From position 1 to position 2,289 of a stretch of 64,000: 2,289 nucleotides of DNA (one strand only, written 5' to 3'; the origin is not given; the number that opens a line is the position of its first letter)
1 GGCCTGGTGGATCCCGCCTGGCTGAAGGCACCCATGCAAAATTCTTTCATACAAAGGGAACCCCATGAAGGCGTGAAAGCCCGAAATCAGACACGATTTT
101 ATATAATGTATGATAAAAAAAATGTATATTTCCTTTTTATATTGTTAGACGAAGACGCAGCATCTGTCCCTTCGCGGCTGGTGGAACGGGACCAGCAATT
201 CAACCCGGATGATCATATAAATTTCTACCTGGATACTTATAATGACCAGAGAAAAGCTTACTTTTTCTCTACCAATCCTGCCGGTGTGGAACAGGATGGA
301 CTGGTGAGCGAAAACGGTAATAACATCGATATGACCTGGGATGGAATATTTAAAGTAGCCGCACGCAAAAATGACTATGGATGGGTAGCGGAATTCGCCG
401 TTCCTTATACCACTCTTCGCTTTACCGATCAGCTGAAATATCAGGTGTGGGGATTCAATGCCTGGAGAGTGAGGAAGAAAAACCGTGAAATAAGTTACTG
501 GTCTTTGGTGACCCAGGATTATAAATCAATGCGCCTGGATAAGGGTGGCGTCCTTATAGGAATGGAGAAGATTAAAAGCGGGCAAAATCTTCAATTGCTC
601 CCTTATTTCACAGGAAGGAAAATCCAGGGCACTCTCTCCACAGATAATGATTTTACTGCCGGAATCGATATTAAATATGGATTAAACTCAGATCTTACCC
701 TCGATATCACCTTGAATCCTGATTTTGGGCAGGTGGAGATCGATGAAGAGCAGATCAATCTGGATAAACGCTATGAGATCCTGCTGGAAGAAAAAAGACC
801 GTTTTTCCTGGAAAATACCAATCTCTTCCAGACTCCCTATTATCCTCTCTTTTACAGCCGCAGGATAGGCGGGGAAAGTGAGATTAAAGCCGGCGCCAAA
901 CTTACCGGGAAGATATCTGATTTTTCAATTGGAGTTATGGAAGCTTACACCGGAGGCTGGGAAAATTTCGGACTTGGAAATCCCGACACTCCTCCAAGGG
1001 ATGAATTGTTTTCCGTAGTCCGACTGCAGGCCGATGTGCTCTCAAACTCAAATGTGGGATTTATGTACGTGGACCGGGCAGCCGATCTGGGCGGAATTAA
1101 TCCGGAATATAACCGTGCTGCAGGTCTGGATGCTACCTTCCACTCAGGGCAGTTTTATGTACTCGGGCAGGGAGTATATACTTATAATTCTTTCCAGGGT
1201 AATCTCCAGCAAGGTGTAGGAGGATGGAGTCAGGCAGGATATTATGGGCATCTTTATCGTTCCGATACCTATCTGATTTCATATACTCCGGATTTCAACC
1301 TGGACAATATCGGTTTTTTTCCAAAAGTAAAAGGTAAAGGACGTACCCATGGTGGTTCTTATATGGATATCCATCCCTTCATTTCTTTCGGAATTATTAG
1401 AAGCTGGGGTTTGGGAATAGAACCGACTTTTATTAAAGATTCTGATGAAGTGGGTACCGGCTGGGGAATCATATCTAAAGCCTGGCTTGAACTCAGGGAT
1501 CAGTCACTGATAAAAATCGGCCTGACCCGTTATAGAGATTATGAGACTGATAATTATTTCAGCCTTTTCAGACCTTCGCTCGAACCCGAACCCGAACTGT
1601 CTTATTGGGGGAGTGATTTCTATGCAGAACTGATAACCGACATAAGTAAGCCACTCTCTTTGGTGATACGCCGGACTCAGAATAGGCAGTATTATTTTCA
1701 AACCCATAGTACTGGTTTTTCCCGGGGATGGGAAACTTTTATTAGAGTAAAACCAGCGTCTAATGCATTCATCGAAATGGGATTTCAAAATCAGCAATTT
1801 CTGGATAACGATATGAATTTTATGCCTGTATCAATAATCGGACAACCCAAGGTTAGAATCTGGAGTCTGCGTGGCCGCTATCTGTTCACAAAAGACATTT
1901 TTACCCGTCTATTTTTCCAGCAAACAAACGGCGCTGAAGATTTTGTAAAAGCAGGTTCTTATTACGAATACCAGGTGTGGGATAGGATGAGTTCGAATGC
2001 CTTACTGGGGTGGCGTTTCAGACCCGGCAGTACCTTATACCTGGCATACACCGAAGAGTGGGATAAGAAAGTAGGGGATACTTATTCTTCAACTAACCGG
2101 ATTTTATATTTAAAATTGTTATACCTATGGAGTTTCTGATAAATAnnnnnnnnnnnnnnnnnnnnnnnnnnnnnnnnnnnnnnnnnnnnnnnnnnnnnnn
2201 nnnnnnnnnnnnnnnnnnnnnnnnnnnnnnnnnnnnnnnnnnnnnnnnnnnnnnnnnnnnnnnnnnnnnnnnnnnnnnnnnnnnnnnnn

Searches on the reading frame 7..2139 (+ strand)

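Call 49: search_protein_families(library=pfam, proteins=[window:7-2139:+], max_evalue=0.00001)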
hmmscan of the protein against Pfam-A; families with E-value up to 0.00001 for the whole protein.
window:7-2139:+ (710 aa): 1 family
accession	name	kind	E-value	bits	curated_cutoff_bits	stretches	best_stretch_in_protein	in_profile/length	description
PF19313.5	DUF5916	-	1.8e-27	96.8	22.6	1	195-293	5-100/572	Domain of unknown function (DUF5916)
